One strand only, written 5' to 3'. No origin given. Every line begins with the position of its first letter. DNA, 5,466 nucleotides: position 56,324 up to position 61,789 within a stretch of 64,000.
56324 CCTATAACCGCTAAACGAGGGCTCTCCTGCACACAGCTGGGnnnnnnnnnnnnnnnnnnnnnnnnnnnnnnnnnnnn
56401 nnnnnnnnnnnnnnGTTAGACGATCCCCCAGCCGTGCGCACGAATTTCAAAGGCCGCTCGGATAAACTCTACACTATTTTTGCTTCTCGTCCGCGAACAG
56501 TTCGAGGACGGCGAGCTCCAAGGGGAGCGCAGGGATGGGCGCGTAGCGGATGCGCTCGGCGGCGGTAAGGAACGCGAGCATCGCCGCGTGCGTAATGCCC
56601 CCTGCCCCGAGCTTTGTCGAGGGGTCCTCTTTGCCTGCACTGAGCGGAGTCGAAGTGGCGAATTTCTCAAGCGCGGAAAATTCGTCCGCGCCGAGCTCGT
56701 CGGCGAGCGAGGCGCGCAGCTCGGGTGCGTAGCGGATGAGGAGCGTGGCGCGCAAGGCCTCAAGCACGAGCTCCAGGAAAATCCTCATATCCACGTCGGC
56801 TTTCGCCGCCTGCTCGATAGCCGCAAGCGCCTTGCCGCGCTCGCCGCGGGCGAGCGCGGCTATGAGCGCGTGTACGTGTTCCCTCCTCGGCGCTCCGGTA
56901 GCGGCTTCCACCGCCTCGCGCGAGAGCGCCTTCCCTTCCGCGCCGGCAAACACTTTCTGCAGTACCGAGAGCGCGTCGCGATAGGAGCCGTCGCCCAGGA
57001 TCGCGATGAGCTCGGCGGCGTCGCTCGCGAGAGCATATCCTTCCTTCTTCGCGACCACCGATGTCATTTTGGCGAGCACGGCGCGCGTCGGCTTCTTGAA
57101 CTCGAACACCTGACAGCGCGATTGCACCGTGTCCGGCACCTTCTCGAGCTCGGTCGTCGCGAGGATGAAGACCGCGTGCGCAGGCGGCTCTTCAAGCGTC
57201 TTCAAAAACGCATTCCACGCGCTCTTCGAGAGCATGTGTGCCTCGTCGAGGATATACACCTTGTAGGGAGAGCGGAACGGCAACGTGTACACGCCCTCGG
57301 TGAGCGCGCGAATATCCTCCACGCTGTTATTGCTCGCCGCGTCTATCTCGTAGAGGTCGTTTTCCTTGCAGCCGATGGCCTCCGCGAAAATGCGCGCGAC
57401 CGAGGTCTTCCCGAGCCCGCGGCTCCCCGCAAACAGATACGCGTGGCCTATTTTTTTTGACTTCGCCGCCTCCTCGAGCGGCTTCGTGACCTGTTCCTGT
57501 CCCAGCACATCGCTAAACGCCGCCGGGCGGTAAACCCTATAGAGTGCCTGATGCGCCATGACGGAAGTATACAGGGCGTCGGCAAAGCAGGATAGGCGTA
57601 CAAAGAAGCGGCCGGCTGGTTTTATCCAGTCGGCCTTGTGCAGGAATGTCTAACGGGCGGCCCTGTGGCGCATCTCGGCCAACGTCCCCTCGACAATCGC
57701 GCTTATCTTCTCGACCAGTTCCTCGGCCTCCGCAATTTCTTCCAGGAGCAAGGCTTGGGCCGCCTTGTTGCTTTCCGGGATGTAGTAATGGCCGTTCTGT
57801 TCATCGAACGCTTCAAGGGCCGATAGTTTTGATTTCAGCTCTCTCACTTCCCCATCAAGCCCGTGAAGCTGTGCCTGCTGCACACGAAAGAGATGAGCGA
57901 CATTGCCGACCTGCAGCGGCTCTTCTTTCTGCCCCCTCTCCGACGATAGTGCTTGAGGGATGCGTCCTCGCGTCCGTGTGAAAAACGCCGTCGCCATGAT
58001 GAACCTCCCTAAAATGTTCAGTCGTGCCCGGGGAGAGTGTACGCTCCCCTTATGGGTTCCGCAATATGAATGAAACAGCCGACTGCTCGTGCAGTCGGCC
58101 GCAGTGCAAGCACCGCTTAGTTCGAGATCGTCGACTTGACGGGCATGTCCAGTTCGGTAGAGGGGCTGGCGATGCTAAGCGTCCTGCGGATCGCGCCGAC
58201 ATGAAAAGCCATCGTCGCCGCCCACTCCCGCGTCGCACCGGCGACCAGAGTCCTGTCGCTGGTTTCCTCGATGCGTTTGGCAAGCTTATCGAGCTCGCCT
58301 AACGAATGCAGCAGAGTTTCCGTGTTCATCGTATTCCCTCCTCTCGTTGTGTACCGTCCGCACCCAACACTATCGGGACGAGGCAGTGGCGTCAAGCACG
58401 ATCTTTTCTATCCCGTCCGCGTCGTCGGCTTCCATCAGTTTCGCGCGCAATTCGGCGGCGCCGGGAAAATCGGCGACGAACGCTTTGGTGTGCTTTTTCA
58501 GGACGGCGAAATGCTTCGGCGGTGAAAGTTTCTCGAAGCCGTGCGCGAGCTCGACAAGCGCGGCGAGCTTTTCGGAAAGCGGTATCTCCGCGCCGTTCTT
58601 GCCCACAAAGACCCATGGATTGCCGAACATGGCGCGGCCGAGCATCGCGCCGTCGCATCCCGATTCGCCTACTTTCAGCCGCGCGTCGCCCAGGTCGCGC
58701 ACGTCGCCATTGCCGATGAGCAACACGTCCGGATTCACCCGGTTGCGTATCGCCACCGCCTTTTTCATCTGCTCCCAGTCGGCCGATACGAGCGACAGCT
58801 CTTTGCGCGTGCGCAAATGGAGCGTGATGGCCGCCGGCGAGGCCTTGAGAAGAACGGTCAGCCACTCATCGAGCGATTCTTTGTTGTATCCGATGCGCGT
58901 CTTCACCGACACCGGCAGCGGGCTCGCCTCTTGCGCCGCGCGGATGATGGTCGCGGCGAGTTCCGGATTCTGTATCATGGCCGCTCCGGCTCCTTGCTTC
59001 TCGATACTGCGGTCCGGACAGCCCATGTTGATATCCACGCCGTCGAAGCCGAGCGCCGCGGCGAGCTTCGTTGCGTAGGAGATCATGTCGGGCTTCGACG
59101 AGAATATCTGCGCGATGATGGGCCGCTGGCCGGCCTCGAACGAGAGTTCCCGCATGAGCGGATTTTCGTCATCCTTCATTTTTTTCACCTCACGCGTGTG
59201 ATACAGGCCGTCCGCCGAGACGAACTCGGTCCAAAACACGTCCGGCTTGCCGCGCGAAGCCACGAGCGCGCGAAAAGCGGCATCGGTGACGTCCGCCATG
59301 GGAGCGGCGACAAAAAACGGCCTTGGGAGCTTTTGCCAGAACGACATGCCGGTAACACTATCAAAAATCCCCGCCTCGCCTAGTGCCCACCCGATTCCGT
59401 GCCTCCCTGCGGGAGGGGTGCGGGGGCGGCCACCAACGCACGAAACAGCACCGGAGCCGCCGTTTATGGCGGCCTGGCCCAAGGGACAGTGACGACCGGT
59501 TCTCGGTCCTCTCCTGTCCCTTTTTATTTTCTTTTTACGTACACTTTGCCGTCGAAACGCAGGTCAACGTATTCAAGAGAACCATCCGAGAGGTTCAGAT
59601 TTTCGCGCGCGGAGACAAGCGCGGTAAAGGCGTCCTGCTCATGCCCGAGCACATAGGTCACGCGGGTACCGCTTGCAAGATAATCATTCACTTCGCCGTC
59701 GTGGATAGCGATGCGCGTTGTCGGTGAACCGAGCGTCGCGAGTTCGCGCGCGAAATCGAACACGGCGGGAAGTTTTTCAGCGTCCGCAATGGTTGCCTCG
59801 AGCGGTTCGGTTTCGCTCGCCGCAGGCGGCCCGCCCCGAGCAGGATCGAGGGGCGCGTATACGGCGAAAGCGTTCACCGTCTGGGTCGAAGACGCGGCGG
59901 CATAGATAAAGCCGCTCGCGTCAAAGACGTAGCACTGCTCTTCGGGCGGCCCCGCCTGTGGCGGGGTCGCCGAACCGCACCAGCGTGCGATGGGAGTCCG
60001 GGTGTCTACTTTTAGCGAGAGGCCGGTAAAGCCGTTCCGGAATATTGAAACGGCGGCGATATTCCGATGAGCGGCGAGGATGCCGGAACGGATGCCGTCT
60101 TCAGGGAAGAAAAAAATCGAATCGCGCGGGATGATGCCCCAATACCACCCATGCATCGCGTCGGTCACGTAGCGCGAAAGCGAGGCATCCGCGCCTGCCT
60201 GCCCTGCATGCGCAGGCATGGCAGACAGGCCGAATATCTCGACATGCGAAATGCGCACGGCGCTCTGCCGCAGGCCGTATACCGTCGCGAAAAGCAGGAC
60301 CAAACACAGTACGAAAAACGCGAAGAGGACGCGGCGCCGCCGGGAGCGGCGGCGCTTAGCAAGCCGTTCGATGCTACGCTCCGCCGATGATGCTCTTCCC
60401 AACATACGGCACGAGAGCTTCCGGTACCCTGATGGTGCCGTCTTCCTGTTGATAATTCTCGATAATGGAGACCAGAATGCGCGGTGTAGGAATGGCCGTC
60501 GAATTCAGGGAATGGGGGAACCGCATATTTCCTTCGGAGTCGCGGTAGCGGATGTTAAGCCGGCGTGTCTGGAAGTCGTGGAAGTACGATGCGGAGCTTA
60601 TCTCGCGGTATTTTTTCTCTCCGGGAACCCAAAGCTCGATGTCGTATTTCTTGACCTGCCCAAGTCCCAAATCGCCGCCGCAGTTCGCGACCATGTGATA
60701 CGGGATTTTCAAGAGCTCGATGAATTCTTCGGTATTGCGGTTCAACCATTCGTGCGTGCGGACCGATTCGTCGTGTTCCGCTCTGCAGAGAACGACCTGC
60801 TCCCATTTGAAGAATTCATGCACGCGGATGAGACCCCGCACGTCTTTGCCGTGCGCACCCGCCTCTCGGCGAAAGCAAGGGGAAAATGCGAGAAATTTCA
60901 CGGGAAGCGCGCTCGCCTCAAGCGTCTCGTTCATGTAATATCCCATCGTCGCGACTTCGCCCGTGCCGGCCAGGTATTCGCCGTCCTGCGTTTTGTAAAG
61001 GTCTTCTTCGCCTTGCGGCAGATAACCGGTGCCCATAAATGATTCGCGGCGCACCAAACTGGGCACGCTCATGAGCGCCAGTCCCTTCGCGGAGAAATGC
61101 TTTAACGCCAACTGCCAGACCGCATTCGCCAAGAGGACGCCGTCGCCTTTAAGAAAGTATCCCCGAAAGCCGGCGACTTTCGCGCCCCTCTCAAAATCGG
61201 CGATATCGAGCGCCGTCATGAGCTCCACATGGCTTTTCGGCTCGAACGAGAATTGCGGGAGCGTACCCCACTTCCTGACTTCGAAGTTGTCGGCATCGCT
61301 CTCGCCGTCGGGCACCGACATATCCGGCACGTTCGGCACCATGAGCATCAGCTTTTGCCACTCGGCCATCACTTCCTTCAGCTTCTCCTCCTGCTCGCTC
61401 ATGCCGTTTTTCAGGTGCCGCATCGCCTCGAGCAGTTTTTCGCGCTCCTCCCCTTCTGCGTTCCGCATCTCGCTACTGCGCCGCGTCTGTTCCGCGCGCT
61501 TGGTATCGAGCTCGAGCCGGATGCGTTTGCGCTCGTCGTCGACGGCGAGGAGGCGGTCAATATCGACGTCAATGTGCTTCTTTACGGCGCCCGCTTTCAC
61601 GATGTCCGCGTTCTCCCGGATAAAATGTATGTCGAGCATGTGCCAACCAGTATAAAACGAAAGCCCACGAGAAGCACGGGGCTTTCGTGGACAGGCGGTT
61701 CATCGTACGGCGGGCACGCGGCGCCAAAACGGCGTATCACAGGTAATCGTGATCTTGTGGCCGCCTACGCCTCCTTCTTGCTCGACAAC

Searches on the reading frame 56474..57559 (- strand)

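Call 56: search_protein_families(library=pfam, proteins=[window:56474-57559:-], max_evalue=0.00001)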
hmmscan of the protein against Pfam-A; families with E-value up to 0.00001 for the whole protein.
window:56474-57559:- (361 aa): 4 families
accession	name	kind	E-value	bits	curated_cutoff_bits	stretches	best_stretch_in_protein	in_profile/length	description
PF13177.12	DNA_pol3_delta2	-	3.2e-34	118.7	27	2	77-157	80-160/161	DNA polymerase III, delta subunit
PF00004.35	AAA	-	5.7e-10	40.2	21.2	1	42-153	2-127/131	ATPase family associated with various cellular activities (AAA)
PF12169.13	DNA_pol3_gamma3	-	8.5e-08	32.5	24.4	1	213-306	2-93/143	DNA polymerase III subunits gamma and tau domain III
PF05496.18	RuvB_N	-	1.9e-06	28.2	27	1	11-123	2-109/159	Holliday junction DNA helicase RuvB P-loop domain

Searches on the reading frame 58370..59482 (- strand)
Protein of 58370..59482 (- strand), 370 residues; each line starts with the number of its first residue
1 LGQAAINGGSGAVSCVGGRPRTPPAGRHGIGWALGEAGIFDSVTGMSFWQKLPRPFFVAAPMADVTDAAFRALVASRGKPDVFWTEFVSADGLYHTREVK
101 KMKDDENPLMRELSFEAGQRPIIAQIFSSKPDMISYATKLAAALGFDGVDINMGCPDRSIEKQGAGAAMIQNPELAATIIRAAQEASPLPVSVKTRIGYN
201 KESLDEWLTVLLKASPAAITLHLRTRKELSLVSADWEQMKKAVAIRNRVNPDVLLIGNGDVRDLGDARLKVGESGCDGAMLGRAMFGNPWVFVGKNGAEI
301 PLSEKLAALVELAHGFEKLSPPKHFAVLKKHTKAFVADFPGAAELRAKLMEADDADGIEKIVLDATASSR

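Call 56: search_protein_families(library=pfam, proteins=[window:58370-59482:-], max_evalue=0.00001)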
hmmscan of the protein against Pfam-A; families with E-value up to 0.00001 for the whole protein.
window:58370-59482:- (370 aa): 1 family
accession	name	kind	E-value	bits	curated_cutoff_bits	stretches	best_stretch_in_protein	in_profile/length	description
PF01207.24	Dus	-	6.2e-56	190.2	20.4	1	59-358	2-298/311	Dihydrouridine synthase (Dus)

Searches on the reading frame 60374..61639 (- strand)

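Call 56: search_protein_families(library=pfam, proteins=[window:60374-61639:-], max_evalue=0.00001)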
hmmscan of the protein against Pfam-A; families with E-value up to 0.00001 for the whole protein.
window:60374-61639:- (421 aa): 2 families
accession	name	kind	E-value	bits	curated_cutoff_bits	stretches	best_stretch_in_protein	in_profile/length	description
PF00587.30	tRNA-synt_2b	-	1.1e-28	101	29.3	1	221-396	11-179/179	tRNA synthetase class II core domain (G, H, P, S and T)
PF02403.27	Seryl_tRNA_N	-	8.8e-20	71.4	28.2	1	1-105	1-108/108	Seryl-tRNA synthetase N-terminal domain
